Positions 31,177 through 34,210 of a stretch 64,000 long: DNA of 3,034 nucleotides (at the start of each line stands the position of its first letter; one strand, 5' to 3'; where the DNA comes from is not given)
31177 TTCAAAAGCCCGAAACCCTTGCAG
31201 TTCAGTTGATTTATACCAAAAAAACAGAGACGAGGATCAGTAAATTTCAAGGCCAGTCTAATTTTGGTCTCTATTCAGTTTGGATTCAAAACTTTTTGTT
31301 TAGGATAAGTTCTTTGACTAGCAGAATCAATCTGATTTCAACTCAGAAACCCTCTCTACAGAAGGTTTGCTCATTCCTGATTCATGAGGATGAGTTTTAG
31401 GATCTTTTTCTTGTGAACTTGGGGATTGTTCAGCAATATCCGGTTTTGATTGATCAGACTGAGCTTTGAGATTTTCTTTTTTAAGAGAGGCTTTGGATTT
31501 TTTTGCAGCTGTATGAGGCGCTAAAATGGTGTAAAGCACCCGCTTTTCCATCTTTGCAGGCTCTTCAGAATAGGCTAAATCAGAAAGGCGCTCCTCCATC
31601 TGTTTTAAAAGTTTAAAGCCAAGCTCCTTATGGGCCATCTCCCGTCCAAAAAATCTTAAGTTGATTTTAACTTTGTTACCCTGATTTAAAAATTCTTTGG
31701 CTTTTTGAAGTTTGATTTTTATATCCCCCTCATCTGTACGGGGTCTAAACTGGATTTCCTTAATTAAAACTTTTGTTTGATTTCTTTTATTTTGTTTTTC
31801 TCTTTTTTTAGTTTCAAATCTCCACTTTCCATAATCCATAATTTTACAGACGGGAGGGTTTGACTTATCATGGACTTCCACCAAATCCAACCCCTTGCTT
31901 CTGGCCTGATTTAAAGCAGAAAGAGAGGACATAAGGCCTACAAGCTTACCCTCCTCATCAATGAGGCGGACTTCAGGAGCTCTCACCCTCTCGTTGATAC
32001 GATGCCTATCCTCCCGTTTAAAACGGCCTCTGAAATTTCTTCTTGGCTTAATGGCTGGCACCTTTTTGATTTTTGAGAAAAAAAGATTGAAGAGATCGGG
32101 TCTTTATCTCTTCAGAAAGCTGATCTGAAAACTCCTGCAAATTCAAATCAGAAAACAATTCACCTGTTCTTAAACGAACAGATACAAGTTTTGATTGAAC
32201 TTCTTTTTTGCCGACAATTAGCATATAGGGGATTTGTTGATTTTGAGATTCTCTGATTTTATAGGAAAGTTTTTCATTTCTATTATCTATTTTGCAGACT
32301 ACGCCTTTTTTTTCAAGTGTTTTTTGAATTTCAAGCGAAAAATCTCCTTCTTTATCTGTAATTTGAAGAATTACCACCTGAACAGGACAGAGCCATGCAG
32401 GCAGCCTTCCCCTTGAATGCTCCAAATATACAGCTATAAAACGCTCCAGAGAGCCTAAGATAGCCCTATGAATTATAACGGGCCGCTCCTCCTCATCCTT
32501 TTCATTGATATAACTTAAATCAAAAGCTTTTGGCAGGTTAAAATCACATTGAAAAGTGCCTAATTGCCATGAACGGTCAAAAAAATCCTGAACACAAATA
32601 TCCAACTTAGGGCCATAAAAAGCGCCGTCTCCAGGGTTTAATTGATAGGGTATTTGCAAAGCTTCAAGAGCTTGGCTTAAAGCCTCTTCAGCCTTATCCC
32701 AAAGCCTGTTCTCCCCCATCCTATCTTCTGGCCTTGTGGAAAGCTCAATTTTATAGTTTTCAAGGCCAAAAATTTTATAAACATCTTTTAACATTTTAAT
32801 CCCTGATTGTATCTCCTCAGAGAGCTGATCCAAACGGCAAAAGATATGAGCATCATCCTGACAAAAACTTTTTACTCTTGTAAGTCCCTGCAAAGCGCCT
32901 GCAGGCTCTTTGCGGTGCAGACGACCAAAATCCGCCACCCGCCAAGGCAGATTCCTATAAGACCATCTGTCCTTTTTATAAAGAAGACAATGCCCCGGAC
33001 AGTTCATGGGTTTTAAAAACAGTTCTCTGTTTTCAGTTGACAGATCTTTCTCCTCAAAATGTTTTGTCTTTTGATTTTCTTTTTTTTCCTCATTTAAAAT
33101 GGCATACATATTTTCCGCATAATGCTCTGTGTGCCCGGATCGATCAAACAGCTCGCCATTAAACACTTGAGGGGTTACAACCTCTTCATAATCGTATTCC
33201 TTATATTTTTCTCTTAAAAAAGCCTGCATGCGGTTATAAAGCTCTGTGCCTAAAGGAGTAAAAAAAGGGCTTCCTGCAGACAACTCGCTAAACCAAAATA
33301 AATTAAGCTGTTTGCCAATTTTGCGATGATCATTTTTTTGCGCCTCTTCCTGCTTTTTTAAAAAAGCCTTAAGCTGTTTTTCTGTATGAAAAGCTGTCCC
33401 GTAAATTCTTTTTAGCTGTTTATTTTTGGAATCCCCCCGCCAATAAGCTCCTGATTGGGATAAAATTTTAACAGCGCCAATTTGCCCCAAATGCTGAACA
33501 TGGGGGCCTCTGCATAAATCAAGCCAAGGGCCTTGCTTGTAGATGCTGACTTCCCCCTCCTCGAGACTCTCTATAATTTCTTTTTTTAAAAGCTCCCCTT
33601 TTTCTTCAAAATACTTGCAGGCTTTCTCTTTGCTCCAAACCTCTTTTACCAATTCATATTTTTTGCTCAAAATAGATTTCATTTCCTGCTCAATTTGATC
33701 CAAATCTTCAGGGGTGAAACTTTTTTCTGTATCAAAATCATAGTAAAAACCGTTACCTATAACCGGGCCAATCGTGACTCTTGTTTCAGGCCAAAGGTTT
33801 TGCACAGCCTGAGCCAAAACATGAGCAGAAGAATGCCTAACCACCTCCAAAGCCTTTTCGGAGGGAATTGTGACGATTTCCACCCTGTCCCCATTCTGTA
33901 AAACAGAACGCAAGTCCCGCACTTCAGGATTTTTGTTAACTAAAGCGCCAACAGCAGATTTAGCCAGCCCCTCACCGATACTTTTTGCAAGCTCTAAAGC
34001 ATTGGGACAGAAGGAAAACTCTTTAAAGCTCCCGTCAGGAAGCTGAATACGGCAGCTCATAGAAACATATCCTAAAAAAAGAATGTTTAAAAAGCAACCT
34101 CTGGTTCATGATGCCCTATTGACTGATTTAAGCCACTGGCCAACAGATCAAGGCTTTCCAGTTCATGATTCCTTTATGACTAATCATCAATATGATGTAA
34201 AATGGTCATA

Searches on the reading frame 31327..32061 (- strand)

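Call 8: search_protein_families(library=pfam, proteins=[window:31327-32061:-], max_evalue=0.001)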
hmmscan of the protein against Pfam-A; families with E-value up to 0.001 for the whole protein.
window:31327-32061:- (244 aa): 2 families
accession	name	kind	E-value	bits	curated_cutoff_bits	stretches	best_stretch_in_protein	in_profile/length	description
PF00707.27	IF3_C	-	3.6e-29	101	34.8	1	100-182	3-85/86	Translation initiation factor IF-3, C-terminal domain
PF05198.21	IF3_N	-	1.5e-28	99.2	26.9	1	22-90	1-69/70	Translation initiation factor IF-3, N-terminal domain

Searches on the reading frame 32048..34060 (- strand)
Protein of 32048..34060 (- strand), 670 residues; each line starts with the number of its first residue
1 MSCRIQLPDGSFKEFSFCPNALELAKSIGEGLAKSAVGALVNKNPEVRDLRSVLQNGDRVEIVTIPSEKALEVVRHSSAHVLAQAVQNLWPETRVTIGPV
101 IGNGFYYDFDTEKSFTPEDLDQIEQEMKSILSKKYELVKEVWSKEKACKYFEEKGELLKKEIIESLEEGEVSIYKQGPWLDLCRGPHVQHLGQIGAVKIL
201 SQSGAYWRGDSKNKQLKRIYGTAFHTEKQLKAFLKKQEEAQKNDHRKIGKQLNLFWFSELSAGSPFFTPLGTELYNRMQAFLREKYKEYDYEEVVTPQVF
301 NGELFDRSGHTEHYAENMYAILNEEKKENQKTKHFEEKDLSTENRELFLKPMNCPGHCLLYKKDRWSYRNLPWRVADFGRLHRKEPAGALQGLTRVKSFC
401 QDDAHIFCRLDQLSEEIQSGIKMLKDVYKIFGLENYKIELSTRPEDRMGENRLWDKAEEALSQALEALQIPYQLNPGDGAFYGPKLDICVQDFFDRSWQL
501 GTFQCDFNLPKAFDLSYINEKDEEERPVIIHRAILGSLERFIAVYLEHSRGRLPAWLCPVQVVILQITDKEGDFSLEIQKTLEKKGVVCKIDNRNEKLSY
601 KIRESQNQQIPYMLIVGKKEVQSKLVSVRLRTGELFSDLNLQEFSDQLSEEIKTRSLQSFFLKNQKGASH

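Call 8: search_protein_families(library=pfam, proteins=[window:32048-34060:-], max_evalue=0.001)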
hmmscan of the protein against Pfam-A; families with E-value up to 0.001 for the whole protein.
window:32048-34060:- (670 aa): 4 families
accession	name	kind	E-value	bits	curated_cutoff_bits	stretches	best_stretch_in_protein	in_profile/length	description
PF00587.30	tRNA-synt_2b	-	1.4e-45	156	29.3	1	342-548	5-178/179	tRNA synthetase class II core domain (G, H, P, S and T)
PF03129.25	HGTP_anticodon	-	9.4e-17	61.4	21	1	561-650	1-93/94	Anticodon binding domain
PF07973.19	tRNA_SAD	-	1.4e-16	60.6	24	1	171-220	1-44/44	Threonyl and Alanyl tRNA synthetase second additional domain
PF02824.27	TGS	-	2.7e-11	43.8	22.2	1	4-64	2-60/60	TGS domain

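Call 30: list_cluster_members(proteins=[window:32048-34060:-, window:50794-51729:-, window:47052-48518:-, window:41049-44585:-, window:44641-45531:-])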
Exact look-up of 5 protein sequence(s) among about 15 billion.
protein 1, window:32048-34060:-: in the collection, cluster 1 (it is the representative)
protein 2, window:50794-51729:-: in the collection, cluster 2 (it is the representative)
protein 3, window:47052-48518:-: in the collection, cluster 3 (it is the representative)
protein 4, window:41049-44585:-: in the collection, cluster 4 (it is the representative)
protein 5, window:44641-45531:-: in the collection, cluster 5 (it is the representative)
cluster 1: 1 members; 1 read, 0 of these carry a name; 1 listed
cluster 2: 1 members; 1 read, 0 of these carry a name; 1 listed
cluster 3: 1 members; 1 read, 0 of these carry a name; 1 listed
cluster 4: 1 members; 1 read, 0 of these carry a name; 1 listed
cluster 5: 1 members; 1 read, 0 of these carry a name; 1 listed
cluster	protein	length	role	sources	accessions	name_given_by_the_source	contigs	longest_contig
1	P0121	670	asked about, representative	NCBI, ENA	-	-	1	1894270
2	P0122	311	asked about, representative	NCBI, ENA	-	-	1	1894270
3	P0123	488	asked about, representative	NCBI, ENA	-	-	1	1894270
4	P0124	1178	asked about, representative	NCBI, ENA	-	-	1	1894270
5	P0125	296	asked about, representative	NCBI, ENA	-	-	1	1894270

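Call 62: find_homologous_proteins(query=window:32048-34060:-, max_evalue=1e-50)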
Query window:32048-34060:- (670 aa): 8000 proteins with E <= 1e-50 among 8000 candidates; the best 120 are listed.
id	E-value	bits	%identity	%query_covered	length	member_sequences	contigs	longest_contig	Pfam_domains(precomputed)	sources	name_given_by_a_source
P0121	0.0e+0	1537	100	100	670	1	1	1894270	PF03129.26,PF02824.28,PF00587.31,PF07973.20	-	-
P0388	0.0e+0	1211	76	100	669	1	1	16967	PF03129.26,PF02824.28,PF00587.31,PF07973.20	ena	-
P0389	0.0e+0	1208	75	99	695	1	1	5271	PF03129.26,PF02824.28,PF00587.31,PF07973.20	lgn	-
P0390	0.0e+0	1208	80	49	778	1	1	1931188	PF03129.26,PF02824.28,PF00587.31,PF07973.20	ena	-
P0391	0.0e+0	1206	82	49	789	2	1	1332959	PF03129.26,PF02824.28,PF00587.31,PF07973.20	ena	-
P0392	0.0e+0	1206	74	100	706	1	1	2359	PF03129.26,PF02824.28,PF00587.31,PF07973.20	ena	-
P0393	0.0e+0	1175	78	49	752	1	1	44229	PF03129.26,PF02824.28,PF00587.31,PF07973.20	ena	-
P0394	0.0e+0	1171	74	100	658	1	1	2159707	PF03129.26,PF02824.28,PF00587.31,PF07973.20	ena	-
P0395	0.0e+0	1166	73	100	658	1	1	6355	PF03129.26,PF02824.28,PF00587.31,PF07973.20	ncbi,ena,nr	ncbi:MAG: threonine--tRNA ligase [Oligoflexia bacterium]|nr:threonine--tRNA ligase [Oligoflexia bact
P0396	0.0e+0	1161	74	100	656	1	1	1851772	PF03129.26,PF02824.28,PF00587.31,PF07973.20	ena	-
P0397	0.0e+0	1161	70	100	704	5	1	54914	PF03129.26,PF02824.28,PF00587.31,PF07973.20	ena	-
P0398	0.0e+0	1158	75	100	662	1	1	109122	PF03129.26,PF02824.28,PF00587.31,PF07973.20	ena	-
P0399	0.0e+0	1156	74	100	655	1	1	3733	PF03129.26,PF02824.28,PF00587.31,PF07973.20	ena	-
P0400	0.0e+0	1150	73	100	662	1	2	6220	PF03129.26,PF00587.31,PF07973.20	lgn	-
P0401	0.0e+0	1149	69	100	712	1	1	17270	PF03129.26,PF02824.28,PF00587.31,PF07973.20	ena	-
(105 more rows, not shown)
